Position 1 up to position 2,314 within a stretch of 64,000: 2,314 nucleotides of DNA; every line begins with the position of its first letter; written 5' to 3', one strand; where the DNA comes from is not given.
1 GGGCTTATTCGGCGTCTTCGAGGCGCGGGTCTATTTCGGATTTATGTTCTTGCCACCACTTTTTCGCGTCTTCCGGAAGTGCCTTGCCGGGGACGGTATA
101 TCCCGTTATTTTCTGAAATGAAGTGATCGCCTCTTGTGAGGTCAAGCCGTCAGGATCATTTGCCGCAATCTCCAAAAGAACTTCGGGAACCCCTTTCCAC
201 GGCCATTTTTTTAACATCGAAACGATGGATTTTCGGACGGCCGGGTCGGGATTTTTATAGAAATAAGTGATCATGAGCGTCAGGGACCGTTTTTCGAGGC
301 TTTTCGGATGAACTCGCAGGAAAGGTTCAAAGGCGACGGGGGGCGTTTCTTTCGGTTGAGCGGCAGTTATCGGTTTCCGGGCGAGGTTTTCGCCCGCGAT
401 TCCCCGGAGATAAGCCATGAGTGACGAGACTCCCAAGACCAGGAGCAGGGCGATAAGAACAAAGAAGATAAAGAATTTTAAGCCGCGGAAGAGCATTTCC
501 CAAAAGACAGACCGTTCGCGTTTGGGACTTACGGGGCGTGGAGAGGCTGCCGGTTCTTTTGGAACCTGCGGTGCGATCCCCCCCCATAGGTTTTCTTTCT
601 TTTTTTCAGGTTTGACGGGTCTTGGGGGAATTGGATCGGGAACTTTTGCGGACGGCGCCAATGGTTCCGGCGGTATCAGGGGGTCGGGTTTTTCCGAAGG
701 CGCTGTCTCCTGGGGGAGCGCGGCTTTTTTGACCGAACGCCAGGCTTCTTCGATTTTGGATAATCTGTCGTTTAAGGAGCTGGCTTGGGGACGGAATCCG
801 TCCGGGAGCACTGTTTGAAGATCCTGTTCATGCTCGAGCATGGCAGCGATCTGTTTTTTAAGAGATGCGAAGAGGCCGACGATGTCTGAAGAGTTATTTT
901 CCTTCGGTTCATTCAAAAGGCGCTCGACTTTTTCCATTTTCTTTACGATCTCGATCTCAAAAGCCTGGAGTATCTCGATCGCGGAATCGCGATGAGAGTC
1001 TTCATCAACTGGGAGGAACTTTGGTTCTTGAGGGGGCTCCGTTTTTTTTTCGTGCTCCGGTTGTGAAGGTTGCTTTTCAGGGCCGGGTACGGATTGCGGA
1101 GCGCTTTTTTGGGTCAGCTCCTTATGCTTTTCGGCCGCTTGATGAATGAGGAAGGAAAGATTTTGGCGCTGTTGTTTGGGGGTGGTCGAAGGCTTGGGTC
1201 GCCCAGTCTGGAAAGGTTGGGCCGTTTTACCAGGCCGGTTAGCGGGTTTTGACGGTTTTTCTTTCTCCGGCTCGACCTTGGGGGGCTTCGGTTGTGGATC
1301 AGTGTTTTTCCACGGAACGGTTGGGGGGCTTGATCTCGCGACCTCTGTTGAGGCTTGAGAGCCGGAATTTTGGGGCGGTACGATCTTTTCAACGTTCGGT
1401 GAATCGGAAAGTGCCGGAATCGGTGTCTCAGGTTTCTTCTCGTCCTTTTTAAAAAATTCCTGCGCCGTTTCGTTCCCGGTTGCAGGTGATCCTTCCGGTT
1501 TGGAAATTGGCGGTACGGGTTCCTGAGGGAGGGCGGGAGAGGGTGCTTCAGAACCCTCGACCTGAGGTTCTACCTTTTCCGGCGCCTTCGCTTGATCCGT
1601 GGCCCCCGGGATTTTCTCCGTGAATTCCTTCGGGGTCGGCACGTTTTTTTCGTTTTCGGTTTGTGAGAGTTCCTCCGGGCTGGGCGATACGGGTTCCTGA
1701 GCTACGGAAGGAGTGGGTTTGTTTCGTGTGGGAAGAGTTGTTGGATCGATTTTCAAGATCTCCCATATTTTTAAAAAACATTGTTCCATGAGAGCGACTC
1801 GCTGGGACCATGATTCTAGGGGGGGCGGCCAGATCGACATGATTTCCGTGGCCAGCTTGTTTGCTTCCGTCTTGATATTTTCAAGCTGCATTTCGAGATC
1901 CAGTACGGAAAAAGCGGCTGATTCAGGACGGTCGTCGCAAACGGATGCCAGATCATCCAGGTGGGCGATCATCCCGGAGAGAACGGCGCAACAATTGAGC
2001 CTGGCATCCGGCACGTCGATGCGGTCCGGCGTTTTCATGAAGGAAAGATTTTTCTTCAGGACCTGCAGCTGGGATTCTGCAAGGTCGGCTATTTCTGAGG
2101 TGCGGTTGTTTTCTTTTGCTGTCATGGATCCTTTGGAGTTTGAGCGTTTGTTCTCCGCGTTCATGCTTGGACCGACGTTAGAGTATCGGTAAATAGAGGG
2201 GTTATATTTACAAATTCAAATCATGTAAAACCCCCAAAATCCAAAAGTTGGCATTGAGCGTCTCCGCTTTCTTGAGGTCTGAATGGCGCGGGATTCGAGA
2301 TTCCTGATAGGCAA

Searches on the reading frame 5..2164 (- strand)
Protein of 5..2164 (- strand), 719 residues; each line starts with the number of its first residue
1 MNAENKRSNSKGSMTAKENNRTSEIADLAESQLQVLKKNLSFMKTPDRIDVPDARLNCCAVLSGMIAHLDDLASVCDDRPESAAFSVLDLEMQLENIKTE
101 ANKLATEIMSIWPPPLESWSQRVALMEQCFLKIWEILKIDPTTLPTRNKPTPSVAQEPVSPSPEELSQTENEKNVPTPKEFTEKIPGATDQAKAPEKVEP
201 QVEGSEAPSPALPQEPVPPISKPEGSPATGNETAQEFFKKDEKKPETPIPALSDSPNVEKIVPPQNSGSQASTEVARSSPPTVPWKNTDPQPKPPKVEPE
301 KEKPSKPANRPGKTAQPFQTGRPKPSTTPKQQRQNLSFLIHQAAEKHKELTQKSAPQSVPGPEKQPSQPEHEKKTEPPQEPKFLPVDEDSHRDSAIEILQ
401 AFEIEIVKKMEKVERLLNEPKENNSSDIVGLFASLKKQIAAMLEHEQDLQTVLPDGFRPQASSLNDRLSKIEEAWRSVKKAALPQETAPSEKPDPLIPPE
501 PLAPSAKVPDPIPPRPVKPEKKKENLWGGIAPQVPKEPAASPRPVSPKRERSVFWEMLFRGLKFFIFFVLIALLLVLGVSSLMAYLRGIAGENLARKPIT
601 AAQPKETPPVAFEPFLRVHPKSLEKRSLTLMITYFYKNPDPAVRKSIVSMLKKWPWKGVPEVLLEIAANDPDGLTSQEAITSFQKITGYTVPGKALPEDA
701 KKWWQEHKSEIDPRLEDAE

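Call 4: search_protein_families(library=pfam, proteins=[window:5-2164:-], max_evalue=0.01)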
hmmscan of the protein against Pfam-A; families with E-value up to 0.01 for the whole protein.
window:5-2164:- (719 aa): 0 families

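Call 5: search_protein_families(library=ncbifam, proteins=[window:5-2164:-], max_evalue=0.01)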
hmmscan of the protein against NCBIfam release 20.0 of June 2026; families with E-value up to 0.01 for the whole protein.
window:5-2164:- (719 aa): 0 families

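Call 69: search_protein_families(library=pfam, proteins=[window:5-2164:-], max_evalue=10)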
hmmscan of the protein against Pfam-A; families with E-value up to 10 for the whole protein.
window:5-2164:- (719 aa): 1 family
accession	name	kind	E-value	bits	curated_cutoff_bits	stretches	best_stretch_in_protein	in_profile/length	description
PF13646.12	HEAT_2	-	0.027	15.2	27.7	1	629-682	34-86/88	HEAT repeats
